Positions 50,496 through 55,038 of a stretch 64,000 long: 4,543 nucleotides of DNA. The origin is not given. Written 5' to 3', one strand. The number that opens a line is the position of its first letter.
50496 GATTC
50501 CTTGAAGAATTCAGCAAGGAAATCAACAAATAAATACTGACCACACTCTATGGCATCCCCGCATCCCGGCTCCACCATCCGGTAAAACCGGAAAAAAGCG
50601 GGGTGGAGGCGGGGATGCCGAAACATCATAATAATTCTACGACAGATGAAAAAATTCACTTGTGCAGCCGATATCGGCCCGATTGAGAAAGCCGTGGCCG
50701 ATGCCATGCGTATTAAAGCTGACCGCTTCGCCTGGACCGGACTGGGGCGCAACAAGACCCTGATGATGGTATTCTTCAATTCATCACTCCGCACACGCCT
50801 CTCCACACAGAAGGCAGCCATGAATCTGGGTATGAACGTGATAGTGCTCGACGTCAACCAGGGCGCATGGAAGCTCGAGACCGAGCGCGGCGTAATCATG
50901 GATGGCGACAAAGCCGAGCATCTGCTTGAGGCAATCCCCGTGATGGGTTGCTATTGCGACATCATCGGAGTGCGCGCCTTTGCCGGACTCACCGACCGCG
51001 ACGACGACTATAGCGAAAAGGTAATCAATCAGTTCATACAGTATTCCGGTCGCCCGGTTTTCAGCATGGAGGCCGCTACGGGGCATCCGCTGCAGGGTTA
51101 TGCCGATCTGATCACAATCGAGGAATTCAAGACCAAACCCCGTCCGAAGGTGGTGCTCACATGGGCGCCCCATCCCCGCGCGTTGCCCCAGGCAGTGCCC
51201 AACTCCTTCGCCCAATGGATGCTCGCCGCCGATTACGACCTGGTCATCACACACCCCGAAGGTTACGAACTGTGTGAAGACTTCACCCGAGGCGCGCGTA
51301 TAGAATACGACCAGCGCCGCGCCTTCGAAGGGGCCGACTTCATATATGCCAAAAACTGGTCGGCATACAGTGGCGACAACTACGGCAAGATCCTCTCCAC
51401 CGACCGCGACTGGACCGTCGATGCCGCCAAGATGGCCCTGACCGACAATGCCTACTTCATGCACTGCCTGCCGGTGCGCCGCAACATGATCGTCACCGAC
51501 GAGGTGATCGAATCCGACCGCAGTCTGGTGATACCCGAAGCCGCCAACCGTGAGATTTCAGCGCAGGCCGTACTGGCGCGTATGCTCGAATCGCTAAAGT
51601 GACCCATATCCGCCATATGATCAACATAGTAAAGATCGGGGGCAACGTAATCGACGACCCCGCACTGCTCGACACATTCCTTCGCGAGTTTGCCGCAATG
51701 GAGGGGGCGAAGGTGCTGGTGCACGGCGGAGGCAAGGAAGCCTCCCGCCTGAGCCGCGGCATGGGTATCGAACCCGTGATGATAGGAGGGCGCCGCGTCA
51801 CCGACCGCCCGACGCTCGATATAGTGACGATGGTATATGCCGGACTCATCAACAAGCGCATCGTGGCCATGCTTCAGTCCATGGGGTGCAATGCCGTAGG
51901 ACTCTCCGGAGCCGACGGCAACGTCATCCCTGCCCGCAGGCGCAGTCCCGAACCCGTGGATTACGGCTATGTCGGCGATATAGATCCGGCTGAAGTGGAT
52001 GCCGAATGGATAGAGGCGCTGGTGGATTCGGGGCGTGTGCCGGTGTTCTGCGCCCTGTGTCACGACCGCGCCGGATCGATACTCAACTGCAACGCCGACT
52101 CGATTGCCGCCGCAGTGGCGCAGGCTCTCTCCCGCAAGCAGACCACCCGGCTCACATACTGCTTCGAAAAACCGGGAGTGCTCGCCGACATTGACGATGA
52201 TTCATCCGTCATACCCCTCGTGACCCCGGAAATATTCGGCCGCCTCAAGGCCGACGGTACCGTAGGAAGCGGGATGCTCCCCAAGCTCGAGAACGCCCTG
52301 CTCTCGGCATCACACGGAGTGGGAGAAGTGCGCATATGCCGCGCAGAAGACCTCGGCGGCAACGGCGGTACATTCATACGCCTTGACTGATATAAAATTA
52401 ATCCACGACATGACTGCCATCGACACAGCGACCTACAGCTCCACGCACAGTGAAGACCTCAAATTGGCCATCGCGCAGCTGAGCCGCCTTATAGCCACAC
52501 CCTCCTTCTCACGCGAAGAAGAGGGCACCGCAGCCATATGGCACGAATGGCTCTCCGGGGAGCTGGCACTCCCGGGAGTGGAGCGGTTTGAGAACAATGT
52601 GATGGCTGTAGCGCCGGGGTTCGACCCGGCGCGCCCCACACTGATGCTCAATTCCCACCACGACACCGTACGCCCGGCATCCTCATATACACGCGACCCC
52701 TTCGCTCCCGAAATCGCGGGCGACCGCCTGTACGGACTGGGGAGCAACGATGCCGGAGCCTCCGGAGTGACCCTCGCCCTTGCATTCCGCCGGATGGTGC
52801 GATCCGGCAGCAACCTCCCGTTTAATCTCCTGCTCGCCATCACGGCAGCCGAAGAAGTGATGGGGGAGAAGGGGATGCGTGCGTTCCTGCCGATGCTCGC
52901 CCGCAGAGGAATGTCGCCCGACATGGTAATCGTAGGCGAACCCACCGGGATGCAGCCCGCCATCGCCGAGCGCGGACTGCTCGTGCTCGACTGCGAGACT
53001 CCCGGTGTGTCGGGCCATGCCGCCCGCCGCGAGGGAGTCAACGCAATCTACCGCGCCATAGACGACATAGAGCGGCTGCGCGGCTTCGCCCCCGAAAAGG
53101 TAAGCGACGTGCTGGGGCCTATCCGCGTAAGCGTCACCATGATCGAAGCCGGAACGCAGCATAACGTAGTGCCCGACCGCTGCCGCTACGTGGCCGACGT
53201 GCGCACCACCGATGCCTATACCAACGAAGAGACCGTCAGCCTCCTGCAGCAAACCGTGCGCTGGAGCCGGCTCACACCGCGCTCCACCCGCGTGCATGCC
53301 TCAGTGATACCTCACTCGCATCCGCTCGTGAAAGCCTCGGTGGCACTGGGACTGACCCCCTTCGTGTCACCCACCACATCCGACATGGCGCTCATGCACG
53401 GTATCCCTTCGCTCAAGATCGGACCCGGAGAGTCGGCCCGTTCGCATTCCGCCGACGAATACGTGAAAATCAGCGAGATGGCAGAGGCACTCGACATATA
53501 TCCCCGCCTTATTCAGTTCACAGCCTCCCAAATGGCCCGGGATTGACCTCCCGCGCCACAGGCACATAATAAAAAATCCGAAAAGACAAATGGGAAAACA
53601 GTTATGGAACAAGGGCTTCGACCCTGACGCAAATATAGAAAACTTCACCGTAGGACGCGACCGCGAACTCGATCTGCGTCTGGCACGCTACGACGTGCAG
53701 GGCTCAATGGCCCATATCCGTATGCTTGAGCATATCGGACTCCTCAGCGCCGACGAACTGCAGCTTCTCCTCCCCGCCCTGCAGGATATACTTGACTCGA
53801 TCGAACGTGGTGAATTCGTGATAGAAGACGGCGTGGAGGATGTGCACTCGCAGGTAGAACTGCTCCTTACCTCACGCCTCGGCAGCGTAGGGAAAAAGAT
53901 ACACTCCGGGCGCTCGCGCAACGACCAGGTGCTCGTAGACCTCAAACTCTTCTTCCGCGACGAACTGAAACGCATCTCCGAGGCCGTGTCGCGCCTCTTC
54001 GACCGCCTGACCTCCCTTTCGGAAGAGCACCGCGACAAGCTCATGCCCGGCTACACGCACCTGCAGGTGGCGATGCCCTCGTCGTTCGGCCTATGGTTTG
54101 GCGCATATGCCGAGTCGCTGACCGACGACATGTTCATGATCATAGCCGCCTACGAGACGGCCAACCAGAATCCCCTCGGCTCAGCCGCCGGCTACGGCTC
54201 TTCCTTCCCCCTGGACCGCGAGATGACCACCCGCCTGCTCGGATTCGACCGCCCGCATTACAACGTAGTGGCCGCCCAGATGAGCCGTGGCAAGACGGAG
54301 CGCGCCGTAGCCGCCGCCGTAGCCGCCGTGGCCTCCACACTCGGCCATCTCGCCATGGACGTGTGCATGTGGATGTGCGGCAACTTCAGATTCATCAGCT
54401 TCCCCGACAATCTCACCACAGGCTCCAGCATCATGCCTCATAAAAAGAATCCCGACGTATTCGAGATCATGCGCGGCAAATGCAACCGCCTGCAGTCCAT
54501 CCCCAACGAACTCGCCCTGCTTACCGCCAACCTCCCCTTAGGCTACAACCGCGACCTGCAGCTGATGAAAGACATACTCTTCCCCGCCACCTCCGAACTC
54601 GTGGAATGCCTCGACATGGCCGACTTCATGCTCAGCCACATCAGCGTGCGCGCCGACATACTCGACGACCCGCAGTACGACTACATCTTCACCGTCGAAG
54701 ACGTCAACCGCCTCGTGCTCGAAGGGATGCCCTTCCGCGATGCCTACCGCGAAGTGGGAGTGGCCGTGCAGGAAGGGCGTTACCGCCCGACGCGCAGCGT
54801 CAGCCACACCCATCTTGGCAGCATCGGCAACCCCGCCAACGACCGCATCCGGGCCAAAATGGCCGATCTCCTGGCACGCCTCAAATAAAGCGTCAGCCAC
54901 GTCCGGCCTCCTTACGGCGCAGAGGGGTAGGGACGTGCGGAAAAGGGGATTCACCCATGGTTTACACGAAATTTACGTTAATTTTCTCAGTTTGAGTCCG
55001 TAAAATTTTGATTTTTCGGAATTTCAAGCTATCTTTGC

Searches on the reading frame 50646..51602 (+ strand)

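Call 5: search_protein_families(library=pfam, proteins=[window:50646-51602:+])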
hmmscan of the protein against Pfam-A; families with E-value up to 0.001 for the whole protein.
window:50646-51602:+ (318 aa): 2 families
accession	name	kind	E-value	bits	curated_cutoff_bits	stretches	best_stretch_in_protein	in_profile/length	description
PF02729.26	OTCace_N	-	2.3e-23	83.4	29.9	1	13-160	14-148/148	Aspartate/ornithine carbamoyltransferase, carbamoyl-P binding domain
PF00185.30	OTCace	-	1.2e-18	68.1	29.4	1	185-312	16-156/157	Aspartate/ornithine carbamoyltransferase, Asp/Orn binding domain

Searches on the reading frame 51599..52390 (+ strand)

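Call 5: search_protein_families(library=pfam, proteins=[window:51599-52390:+])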
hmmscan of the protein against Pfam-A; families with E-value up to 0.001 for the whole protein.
window:51599-52390:+ (263 aa): 1 family
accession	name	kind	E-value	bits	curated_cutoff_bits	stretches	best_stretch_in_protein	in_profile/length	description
PF00696.33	AA_kinase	-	4.1e-35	122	24.9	1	7-247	1-233/234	Amino acid kinase family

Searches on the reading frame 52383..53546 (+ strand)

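Call 5: search_protein_families(library=pfam, proteins=[window:52383-53546:+])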
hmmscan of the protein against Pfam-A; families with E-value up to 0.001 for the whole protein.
window:52383-53546:+ (387 aa): 3 families
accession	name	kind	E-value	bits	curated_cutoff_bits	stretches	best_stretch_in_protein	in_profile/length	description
PF01546.33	Peptidase_M20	-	4e-25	89.4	24.6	1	88-377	1-204/206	Peptidase family M20/M25/M40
PF07687.19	M20_dimer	-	1.1e-13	51.5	21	1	194-292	1-99/107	Peptidase dimerisation domain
PF04389.22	Peptidase_M28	-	0.00013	22.2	21.3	1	72-159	1-68/193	Peptidase family M28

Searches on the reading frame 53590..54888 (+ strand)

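Call 5: search_protein_families(library=pfam, proteins=[window:53590-54888:+])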
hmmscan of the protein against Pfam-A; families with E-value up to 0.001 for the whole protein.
window:53590-54888:+ (432 aa): 1 family
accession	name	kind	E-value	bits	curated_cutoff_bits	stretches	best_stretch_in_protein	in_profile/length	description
PF00206.25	Lyase_1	-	6.9e-50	170.7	27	1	27-301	20-310/312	Lyase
